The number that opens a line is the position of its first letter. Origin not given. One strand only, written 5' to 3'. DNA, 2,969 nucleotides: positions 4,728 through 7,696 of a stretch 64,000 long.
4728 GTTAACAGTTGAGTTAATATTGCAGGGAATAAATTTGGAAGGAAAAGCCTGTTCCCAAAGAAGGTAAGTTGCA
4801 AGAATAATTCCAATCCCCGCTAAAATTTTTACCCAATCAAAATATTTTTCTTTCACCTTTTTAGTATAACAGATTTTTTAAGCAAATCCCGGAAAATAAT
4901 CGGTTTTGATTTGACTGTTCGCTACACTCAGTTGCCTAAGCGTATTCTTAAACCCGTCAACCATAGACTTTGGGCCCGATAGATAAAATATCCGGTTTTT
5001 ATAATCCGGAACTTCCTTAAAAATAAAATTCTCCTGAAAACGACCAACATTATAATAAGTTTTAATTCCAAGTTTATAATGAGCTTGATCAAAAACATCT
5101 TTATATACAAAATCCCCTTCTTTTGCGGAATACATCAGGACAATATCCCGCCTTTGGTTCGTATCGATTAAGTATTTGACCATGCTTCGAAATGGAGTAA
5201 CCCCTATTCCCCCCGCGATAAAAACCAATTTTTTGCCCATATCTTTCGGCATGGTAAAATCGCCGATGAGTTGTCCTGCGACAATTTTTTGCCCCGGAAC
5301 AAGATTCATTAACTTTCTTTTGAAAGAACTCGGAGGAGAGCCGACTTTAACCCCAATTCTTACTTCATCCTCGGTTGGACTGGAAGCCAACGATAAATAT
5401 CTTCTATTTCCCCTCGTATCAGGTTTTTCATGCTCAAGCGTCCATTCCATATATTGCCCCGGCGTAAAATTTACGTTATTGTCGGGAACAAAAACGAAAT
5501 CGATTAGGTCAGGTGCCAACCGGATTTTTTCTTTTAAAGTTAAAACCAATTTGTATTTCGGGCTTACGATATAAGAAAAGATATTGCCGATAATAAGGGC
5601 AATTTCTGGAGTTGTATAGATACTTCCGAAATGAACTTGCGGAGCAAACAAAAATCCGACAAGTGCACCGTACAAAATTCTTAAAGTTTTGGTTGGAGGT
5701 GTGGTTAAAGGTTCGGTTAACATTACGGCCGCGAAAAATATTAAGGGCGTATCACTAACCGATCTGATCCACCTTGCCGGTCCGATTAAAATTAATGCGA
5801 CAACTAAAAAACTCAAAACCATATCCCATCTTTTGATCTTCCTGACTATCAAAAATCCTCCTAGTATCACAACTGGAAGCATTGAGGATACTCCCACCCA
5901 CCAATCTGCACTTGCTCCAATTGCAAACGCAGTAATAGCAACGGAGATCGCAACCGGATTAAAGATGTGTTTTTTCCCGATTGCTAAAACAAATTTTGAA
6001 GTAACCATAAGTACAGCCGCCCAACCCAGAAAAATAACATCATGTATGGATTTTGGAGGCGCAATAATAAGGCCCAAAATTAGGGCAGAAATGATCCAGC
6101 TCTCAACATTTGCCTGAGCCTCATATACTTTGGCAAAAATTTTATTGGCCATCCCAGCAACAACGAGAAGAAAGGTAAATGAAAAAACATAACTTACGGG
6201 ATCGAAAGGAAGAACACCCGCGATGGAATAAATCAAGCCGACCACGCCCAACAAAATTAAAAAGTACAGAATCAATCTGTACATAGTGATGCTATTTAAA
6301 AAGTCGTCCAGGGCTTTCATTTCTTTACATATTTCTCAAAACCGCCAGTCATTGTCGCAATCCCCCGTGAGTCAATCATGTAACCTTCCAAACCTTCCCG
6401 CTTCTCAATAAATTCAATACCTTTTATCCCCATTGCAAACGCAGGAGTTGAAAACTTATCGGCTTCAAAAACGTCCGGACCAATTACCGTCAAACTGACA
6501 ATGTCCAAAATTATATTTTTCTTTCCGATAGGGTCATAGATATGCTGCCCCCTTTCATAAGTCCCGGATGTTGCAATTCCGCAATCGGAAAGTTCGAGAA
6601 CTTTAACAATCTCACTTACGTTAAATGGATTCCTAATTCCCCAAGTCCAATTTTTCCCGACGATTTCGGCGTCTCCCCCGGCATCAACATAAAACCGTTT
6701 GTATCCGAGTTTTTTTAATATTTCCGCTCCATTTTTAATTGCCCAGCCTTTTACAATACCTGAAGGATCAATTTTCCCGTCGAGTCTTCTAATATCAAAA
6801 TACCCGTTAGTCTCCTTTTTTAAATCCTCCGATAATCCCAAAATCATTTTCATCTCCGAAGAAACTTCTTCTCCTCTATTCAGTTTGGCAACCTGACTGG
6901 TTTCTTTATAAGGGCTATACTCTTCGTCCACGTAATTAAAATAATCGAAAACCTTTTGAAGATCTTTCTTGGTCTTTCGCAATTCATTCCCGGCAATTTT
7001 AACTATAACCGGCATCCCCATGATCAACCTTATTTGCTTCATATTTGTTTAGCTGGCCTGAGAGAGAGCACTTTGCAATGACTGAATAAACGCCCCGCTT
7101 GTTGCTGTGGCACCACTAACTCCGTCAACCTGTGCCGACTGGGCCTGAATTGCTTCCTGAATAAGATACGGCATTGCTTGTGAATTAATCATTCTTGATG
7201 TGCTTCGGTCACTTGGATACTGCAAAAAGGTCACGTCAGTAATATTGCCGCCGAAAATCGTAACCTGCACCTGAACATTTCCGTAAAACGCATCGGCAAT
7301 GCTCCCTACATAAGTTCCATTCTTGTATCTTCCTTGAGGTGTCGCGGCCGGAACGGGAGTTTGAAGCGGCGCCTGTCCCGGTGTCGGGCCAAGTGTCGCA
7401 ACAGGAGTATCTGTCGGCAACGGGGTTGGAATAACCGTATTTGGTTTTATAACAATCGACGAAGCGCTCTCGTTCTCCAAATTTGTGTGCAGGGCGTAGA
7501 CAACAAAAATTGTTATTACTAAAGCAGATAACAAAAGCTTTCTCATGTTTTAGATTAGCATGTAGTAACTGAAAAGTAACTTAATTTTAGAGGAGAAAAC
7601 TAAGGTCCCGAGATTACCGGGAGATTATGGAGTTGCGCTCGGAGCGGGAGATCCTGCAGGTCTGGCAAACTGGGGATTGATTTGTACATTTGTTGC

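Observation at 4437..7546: Extracytoplasmic flavinylation / electron-transfer module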

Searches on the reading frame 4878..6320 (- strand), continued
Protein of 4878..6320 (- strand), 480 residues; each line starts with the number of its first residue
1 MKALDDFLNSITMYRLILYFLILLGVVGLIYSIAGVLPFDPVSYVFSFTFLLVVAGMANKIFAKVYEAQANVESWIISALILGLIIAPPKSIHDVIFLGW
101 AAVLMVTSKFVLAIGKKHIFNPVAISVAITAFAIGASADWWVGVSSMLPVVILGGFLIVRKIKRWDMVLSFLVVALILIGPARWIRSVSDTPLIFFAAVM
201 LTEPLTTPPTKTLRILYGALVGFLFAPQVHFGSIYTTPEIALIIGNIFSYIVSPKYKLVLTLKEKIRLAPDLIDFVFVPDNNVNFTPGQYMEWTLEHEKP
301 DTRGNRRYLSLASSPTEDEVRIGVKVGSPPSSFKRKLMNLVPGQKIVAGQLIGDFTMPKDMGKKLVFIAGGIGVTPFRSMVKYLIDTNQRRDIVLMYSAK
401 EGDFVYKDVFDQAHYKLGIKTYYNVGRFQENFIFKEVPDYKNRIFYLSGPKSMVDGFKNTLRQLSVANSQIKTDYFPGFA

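Call 60: find_encoding_contigs(protein=P0067, flank=6000, max_places=1)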
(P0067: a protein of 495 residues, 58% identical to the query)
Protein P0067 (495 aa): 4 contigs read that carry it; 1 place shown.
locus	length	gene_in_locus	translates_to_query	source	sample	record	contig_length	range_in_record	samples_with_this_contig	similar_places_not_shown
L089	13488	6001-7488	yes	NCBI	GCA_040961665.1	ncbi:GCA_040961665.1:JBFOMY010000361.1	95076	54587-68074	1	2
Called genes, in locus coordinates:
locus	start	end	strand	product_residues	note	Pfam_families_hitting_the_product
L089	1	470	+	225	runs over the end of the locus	PF02463:SMC_N (faint), PF00005:ABC_tran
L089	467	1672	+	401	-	PF12704:MacB_PCD, PF02687:FtsX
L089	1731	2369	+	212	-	PF25917:BSH_RND (faint), PF25973:BSH_CzcB (weak)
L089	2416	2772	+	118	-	-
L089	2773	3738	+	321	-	-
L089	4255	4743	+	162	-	PF13473:Cupredoxin_1, PF07731:Cu-oxidase_2 (faint), PF07732:Cu-oxidase_3 (faint), PF00127:Copper-bind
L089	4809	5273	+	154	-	PF04205:FMN_bind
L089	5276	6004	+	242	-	PF02424:ApbE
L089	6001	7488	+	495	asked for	PF03116:NQR2_RnfD_RnfE (weak), PF00175:NAD_binding_1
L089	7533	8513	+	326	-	PF02129:Peptidase_S15, PF01738:DLH (weak), PF00561:Abhydrolase_1, PF12146:Hydrolase_4, PF12697:Abhydrolase_6 (weak), PF00326:Peptidase_S9, PF05448:AXE1 (weak), PF08840:BAAT_C (weak), +2 more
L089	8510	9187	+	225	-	-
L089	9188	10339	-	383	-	PF00704:Glyco_hydro_18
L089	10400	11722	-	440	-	-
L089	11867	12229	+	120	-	PF00293:NUDIX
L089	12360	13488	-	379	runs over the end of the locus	PF00390:malic, PF03949:Malic_M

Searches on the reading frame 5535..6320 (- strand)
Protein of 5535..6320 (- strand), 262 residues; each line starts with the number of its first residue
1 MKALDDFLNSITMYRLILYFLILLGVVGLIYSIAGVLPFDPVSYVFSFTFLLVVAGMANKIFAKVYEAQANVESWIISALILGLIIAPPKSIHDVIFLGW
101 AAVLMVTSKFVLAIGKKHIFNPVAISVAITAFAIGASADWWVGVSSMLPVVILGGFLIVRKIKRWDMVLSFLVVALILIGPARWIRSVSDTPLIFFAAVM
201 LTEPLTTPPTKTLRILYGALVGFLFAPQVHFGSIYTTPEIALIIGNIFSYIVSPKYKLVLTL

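Call 27: search_solved_structures(query=window:5535-6320:-, max_evalue=10, show_alignments=3)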
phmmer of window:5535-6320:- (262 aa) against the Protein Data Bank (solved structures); distinct sequences matched with E-value up to 10: 1.
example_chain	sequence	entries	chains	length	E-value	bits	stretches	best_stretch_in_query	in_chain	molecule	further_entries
8ahx_D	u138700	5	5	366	0.0077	19.5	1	133-249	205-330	Ion-translocating oxidoreductase complex subunit D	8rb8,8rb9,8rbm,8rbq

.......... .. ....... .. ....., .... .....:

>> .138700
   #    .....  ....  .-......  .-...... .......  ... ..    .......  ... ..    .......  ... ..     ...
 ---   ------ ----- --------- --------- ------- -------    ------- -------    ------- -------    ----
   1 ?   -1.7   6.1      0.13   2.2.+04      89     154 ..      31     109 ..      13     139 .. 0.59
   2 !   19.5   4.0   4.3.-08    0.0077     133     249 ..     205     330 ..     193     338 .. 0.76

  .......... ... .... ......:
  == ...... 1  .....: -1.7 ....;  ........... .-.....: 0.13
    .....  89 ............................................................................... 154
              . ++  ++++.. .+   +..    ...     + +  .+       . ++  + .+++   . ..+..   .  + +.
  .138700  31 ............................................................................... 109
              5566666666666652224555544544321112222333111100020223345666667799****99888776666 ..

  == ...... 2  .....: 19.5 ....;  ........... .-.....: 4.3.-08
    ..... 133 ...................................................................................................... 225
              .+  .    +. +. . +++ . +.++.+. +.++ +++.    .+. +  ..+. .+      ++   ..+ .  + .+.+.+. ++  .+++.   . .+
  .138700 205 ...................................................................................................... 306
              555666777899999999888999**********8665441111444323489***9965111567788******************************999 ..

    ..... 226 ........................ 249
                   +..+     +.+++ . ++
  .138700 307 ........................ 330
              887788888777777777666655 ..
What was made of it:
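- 5556..6320 (-): NqrB/RnfD-like membrane domain of the fusion (residues 1-255); it lacks the flavinylated-Thr loop and has no Cys. RnfD 8ahx_D E 0.008 (call 27).
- Tried and rejected: phmmer of the N-terminal domain against PDB gave only one marginal RnfD hit (call 27).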

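Call 50: predict_structure(alignment_id=A3)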
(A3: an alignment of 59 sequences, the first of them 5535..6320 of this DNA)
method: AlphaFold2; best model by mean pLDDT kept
length: 262 residues; sequences in the alignment: 59
mean_pLDDT: 87.0   pTM: 0.86
mean pLDDT of the five models: 87.0, 86.0, 85.4, 84.0, 82.8
residues with pLDDT >= 90: 122; 70-90: 124; 50-70: 16; < 50: 0
segments of 3 or more residues with pLDDT < 50: none
pLDDT, mean of each block of 10 residues (from residue 1): 84 91 96 93 96 95 84 89 93 90 91 69 89 81 90 92 92 91 81 88 81 92 86 82 88 65 53
secondary structure, 60 per line:
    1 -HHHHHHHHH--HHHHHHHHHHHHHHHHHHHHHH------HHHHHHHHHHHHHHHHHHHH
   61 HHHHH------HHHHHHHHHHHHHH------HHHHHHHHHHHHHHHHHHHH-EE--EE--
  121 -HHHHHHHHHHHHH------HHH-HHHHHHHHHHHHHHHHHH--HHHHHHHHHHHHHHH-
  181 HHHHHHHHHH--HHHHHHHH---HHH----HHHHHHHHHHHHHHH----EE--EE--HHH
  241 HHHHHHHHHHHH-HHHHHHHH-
elements in order: H2-10 H13-34 H41-65 H72-85 H92-111 H122-134 H145-162 H165-179 H181-190 H193-200 H211-225 H238-252 H254-261

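Call 54: fold_search(model_id=the predicted structure, library=pdb)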
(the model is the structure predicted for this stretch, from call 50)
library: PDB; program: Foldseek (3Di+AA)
matches with E <= 10: 159; with E <= 0.001: 15
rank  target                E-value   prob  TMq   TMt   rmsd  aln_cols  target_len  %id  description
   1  9uuu_B                1.8e-05  1.00  0.63  0.44   6.4       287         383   15  Cryo-EM structure of Na+-translocating NADH-ubiquinone oxidoreductase from Vibrio cholerae reduced by NADH (released 2025-06-25)
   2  7xk3_B                1.9e-05  1.00  0.62  0.43   6.4       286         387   14  Cryo-EM structure of Na+-pumping NADH-ubiquinone oxidoreductase from Vibrio cholerae, state 1 (released 2022-07-20)
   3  8rbq_D                3.3e-05  1.00  0.70  0.61   5.3       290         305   14  Cryo-EM structure of the NADH:ferredoxin oxidoreductase RNF from Azotobacter vinelandii, dithionite reduced (released 2024-06-26)
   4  9eri_D                3.3e-05  1.00  0.70  0.58   5.4       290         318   12  Cryo-EM structure of sodium pumping Rnf complex from Acetobacterium woodii bound to NADH (released 2025-03-05)
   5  8ahx_D                3.4e-05  1.00  0.71  0.55   6.2       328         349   12  Cryo-EM structure of the nitrogen-fixation associated NADH:ferredoxin oxidoreductase RNF from Azotobacter vinelandii (released 2023-11-01)
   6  7xk6_B                3.9e-05  1.00  0.64  0.42   5.3       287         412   16  Cryo-EM structure of Na+-pumping NADH-ubiquinone oxidoreductase from Vibrio cholerae, with aurachin D-42 (released 2022-07-20)
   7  9lrr_B                1.4e-04  1.00  0.63  0.42   6.4       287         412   15  Cryo-EM structure of Na+-translocating NADH-ubiquinone oxidoreductase NqrB-G141A mutant from Vibrio cholerae with boun (released 2025-04-23)
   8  8a1x_B                1.9e-04  1.00  0.61  0.41   5.9       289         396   16  Sodium pumping NADH-quinone oxidoreductase with inhibitor DQA (released 2023-06-14)
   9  9ud3_B                2.0e-04  1.00  0.62  0.44   5.5       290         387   14  Cryo-EM structure of Na+-translocating NADH-ubiquinone oxidoreductase NqrB-T236Y mutant from Vibrio cholerae (released 2025-06-25)
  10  8ad0_B                2.7e-04  1.00  0.57  0.40   6.8       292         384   15  X-ray structure of Na+-NQR from Vibrio cholerae in different conformation at 3.1 A (released 2023-07-12)
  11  8acw_B                3.8e-04  1.00  0.66  0.46   5.0       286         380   14  X-ray structure of Na+-NQR from Vibrio cholerae at 3.4 A resolution (released 2023-07-12)
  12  8evu_B                4.4e-04  1.00  0.63  0.41   5.1       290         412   15  Cryo EM structure of Vibrio cholerae NQR (released 2022-11-16)
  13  8a1v_B                6.2e-04  1.00  0.63  0.43   6.0       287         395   15  Sodium pumping NADH-quinone oxidoreductase with substrate Q2 (released 2023-06-14)
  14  7zc6_D                6.5e-04  1.00  0.72  0.63   5.4       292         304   16  Na+ - translocating ferredoxin: NAD+ reductase (Rnf) of C. tetanomorphum (released 2022-09-28)
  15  8a1t_B                8.1e-04  1.00  0.59  0.41   6.8       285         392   13  Sodium pumping NADH-quinone oxidoreductase (released 2023-06-14)
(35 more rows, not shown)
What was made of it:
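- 5556..6320 (-): AF2 model pLDDT 87; all 15 Foldseek hits with E<1e-3 are NqrB or RnfD, TMq 0.57-0.72 (calls 50, 54).
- Closest known: Rnf complex. Same: Foldseek TMq is 0.70-0.72 to RnfD chains 8ahx_D, 7zc6_D and 9eri_D (call 54).
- The whole 10-helix NqrB/RnfD core is retained (about 290 aligned columns, TMq 0.70-0.72 to RnfD; call 54). The next-best Foldseek hits are urea transporters (call 54).
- Tried and rejected: The N-terminal domain had to be modelled alone to expose the NqrB/RnfD fold (calls 50, 54).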

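Call 74: search_protein_representatives(protein=window:5535-6320:-)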
Query: 262 residues. Proteins with E-value up to 0.001 (for the whole library): 1337; up to 1e-10: 738; up to 1e-30: 317. The best 150 are listed.
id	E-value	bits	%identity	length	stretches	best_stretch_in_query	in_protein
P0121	3.5e-81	289.3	57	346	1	2-261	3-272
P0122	3.5e-69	250.0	52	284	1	2-261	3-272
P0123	5.4e-69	249.4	52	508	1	1-262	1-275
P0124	3.5e-68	246.7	57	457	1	1-262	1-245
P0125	4.8e-67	243.0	52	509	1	2-262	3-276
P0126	3.1e-66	240.3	50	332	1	3-261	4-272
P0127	4.6e-63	229.9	50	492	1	3-262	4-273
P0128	1.6e-62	228.1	49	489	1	1-262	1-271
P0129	2.0e-60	221.3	50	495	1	4-262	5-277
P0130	5.0e-60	220.0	48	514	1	3-259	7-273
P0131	1.4e-59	218.6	47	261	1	4-250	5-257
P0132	2.7e-59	217.6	52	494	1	13-261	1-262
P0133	8.0e-59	216.0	48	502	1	2-261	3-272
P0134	2.0e-58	214.7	45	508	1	4-259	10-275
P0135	2.5e-58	214.4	47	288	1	4-260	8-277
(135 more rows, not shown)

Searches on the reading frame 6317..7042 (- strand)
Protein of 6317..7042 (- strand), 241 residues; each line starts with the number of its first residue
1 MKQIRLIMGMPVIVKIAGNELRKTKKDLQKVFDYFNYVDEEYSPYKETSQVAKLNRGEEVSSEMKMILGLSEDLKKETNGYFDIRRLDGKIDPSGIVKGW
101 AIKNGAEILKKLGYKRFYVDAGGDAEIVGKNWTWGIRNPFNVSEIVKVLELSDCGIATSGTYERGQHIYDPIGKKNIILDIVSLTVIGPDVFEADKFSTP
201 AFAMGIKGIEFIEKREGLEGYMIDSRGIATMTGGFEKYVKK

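Call 3: search_protein_families(library=pfam, proteins=[window:6317-7042:-], max_evalue=0.01)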
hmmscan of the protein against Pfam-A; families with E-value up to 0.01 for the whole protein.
window:6317-7042:- (241 aa): 1 family
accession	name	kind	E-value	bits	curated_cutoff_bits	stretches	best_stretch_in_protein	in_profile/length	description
PF02424.20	ApbE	-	1.1e-35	123.9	25.6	2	90-221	125-265/266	ApbE family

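Call 4: search_protein_families(library=ncbifam, proteins=[window:6317-7042:-], max_evalue=0.01)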
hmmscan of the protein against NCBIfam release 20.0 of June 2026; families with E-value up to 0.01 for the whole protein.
window:6317-7042:- (241 aa): 1 family
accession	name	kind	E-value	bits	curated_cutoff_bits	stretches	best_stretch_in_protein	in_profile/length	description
NF007774.0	PRK10461.1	equivalog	8.4e-15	54.5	498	1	91-227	181-331/351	FAD:protein FMN transferase ApbE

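Call 26: search_solved_structures(query=window:6317-7042:-, max_evalue=0.001, show_alignments=2)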
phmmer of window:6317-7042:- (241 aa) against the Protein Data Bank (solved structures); distinct sequences matched with E-value up to 0.001: 14.
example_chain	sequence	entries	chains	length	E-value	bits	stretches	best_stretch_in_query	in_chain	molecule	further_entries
4xgw_A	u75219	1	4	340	3.7e-13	52.7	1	86-230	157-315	FAD:protein FMN transferase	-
2o18_A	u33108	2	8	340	1.3e-12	50.9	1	87-230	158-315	Thiamine biosynthesis lipoprotein apbE | FAD:protein FMN transferase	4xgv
4xgx_A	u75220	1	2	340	3e-12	49.7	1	87-230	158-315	FAD:protein FMN transferase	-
3pnd_A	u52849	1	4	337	1.9e-11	47.1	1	89-228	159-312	Thiamine biosynthesis lipoprotein ApbE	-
7esa_A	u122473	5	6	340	2.6e-09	40.1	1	88-233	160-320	FAD:protein FMN transferase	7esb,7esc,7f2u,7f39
6nxi_A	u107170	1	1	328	1.9e-08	37.3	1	90-207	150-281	FAD:protein FMN transferase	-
1vrm_A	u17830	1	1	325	3.4e-08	36.5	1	89-207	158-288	hypothetical protein TM1553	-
6nxj_A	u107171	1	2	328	3.2e-07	33.2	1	90-207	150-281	FAD:protein FMN transferase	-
5mgy_H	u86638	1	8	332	8e-07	31.9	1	90-231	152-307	FAD:protein FMN transferase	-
4xdt_A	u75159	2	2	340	1.1e-05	28.2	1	130-219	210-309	FAD:protein FMN transferase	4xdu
4ifu_A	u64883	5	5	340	1.8e-05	27.5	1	130-219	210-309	FAD:protein FMN transferase | Thiamine biosynthesis lipoprotein ApbE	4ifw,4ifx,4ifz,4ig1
7mgt_A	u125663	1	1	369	2.2e-05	27.2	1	130-219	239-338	FAD:protein FMN transferase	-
4pjq_A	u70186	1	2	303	0.00017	24.4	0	154-189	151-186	Pentatricopeptide repeat protein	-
4xdr_A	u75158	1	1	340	0.00024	23.8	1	130-219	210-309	FAD:protein FMN transferase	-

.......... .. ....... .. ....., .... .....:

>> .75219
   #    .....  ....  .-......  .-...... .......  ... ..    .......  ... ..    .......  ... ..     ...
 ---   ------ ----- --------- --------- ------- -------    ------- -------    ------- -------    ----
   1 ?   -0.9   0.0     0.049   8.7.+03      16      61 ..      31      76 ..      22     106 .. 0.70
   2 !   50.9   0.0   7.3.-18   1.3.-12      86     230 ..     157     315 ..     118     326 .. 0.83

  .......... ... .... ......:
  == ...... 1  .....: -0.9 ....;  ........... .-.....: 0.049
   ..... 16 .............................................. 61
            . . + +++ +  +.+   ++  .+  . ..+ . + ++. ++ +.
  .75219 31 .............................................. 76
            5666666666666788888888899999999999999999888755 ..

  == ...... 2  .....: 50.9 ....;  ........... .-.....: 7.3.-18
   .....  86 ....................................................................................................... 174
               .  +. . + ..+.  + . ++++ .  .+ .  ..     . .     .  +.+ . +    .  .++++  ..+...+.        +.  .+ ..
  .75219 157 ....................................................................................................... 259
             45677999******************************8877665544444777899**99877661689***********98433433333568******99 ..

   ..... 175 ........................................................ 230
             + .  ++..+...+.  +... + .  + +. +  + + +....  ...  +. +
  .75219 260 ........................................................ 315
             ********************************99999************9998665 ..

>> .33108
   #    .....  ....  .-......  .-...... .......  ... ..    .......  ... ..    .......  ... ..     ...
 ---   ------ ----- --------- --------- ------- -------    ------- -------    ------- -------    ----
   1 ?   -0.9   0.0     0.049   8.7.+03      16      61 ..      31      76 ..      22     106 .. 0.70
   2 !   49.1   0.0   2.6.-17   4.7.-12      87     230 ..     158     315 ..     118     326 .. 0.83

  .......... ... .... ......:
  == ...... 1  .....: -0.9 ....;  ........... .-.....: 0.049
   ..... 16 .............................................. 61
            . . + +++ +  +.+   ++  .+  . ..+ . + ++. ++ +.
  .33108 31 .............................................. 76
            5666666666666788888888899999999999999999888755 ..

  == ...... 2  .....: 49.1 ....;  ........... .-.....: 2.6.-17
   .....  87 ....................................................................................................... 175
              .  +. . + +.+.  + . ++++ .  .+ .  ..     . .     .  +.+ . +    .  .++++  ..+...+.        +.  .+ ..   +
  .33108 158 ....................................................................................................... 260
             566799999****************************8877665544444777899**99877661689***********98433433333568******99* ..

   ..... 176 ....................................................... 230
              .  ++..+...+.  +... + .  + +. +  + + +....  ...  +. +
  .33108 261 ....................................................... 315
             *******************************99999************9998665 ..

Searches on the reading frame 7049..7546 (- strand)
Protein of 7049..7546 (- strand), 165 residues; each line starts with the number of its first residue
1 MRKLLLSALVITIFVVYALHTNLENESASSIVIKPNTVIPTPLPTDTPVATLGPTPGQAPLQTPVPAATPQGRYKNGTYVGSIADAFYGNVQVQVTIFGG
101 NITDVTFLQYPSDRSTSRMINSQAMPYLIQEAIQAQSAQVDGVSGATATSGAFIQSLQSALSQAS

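Call 3: search_protein_families(library=pfam, proteins=[window:7049-7546:-], max_evalue=0.01)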
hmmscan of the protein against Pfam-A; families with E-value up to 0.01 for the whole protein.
window:7049-7546:- (165 aa): 1 family
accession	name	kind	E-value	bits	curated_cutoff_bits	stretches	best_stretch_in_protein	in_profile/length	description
PF04205.19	FMN_bind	-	8.7e-11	42.8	22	1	88-162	3-77/77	FMN-binding domain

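Call 4: search_protein_families(library=ncbifam, proteins=[window:7049-7546:-], max_evalue=0.01)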
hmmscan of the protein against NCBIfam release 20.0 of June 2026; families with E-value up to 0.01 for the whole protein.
window:7049-7546:- (165 aa): 1 family
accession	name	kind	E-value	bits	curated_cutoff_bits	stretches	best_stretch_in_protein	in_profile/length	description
TIGR01947.1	rnfG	subfamily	0.0002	21.5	102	1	128-162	149-183/187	RnfABCDGE type electron transport complex subunit G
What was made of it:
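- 7049..7546 (-): NqrC/RnfG-like FMN_bind subunit (165 aa): N-terminal signal-anchor (residues 1-19), Pro/Thr-rich linker, C-terminal FMN-binding domain. Pfam PF04205 E 9e-11, NCBIfam rnfG weak (calls 3, 4).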
